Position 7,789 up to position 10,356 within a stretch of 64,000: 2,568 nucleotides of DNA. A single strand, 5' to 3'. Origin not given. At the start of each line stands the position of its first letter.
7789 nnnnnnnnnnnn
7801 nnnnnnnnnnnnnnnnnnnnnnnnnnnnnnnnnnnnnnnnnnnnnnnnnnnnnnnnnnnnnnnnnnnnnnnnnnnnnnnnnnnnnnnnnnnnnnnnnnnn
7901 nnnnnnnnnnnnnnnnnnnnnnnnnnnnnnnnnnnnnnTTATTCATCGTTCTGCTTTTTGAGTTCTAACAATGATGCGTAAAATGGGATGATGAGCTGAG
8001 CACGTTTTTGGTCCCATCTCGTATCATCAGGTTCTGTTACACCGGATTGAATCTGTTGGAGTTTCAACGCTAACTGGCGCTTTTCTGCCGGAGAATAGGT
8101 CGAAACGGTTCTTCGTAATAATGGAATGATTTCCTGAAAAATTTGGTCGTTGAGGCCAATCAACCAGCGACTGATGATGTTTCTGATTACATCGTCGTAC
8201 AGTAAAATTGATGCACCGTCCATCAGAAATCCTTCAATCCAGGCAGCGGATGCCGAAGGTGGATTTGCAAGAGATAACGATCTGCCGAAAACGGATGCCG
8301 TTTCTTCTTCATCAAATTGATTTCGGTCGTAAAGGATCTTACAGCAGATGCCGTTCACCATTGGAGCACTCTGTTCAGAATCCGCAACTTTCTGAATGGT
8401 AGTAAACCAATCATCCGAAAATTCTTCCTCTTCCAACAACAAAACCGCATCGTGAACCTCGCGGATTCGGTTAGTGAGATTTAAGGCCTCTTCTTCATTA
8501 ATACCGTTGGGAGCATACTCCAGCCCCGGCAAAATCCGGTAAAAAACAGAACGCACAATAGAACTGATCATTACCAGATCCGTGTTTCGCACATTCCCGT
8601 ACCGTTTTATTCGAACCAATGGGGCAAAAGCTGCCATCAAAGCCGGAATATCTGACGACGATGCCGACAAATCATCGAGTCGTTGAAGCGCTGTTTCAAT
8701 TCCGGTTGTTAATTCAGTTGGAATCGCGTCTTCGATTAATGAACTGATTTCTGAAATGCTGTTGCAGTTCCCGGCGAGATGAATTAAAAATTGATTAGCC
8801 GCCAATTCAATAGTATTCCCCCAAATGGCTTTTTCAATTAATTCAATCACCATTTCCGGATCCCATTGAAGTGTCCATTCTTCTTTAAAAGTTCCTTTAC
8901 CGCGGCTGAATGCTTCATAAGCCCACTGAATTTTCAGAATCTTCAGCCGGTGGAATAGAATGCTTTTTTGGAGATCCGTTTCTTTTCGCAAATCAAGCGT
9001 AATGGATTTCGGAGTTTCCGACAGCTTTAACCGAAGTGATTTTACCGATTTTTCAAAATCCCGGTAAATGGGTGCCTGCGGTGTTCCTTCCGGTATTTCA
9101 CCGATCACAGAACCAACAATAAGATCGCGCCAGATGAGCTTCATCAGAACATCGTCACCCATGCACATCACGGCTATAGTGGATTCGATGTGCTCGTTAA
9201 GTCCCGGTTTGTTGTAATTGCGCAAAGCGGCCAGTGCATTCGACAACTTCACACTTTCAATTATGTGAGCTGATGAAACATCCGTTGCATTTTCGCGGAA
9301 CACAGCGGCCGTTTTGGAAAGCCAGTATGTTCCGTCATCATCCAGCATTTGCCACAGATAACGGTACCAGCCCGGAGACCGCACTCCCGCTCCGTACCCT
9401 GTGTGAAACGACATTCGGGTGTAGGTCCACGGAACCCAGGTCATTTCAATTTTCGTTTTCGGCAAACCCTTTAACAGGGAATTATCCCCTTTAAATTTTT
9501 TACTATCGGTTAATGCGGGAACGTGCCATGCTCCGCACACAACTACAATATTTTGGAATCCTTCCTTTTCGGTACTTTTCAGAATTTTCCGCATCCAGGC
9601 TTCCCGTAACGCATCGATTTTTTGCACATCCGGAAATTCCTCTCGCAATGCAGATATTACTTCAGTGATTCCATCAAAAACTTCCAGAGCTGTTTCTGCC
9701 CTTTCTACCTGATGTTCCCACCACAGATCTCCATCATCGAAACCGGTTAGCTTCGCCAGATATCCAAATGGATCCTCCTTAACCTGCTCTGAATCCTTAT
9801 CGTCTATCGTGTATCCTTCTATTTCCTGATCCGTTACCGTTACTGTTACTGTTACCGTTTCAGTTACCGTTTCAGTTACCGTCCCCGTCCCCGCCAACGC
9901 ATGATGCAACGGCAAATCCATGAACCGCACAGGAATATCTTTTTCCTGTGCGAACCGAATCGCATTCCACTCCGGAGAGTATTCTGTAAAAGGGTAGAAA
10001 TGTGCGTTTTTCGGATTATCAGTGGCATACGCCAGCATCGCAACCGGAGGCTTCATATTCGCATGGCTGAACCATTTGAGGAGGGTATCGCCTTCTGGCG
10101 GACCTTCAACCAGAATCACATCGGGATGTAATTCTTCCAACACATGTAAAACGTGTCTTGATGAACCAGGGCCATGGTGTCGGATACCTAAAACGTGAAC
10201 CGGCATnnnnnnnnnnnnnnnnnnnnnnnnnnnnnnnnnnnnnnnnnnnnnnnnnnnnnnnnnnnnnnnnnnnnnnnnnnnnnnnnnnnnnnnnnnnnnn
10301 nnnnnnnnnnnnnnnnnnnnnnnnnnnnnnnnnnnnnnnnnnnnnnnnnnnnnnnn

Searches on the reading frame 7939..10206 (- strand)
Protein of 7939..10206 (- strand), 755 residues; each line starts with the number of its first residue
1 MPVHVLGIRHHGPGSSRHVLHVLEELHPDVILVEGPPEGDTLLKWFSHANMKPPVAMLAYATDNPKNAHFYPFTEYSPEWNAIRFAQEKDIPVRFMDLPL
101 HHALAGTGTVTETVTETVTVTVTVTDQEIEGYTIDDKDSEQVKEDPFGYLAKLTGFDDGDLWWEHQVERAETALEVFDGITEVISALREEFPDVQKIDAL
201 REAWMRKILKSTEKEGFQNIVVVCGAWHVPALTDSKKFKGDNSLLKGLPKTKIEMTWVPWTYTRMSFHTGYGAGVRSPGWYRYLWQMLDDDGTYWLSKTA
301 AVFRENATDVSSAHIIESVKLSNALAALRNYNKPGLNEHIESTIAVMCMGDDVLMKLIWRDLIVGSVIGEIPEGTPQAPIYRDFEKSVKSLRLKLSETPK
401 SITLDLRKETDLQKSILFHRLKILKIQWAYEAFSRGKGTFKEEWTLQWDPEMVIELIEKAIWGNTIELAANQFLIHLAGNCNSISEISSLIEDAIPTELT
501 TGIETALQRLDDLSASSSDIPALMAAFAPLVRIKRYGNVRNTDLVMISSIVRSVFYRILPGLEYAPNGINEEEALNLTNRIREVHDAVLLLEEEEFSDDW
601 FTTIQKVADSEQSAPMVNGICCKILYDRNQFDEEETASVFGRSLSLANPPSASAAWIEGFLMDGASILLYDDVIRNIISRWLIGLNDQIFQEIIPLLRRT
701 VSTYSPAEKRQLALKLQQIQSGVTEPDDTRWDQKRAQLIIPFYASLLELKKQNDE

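Call 16: search_protein_families(library=pfam, proteins=[window:7939-10206:-])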
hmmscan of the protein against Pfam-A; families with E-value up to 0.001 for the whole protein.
window:7939-10206:- (755 aa): 1 family
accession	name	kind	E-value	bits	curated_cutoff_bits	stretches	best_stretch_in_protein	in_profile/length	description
PF18934.5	DUF5682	-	3e-236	786.7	26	1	19-747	1-727/727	Family of unknown function (DUF5682)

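Call 31: find_homologous_proteins(query=window:7939-10206:-, max_evalue=1e-50)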
Query window:7939-10206:- (755 aa): 7870 proteins with E <= 1e-50 among 8000 candidates; the best 120 are listed.
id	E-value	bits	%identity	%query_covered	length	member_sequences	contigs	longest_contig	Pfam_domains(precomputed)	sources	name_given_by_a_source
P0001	0.0e+0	1732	100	100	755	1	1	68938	PF18934.6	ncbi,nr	ncbi:MAG: hypothetical protein GC181_15825 [Bacteroidetes bacterium]|nr:hypothetical protein [Bacter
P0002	9.2e-268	909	52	98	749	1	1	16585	PF18934.6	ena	-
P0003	2.7e-262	891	51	99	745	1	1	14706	PF18934.6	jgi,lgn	jgi:hypothetical protein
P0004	7.7e-260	882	51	99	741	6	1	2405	PF18934.6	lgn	-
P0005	1.7e-259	881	51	99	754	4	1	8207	PF18934.6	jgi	jgi:hypothetical protein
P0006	2.1e-255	868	48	99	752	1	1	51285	PF18934.6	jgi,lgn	jgi:hypothetical protein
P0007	7.4e-255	866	51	99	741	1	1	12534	PF18934.6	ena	-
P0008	1.5e-254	865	49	99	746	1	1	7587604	PF18934.6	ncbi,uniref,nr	ncbi:DUF5682 family protein [Dyadobacter sp. NIV53]|uniref:DUF5682 family protein n=1 Tax=Dyadobacte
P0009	4.0e-254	864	49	99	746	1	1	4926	PF18934.6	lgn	-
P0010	6.1e-254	863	50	99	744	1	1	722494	PF18934.6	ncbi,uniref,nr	ncbi:hypothetical protein FEM33_18275 [Dyadobacter flavalbus]|uniref:Uncharacterized protein n=1 Tax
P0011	2.3e-253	861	49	99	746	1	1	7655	PF18934.6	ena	-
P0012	2.8e-253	861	49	99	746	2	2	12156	PF18934.6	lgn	-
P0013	9.6e-253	859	50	99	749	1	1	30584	PF18934.6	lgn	-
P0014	1.6e-252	858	50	99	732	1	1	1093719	PF18934.6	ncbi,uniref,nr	ncbi:MAG: hypothetical protein J7619_09260 [Dyadobacter sp.]|uniref:DUF5682 family protein n=1 Tax=D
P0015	2.1e-252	858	49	99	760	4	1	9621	PF18934.6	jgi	jgi:hypothetical protein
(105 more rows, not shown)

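Call 34: find_encoding_contigs(protein=P0001, flank=10000, max_places=10)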
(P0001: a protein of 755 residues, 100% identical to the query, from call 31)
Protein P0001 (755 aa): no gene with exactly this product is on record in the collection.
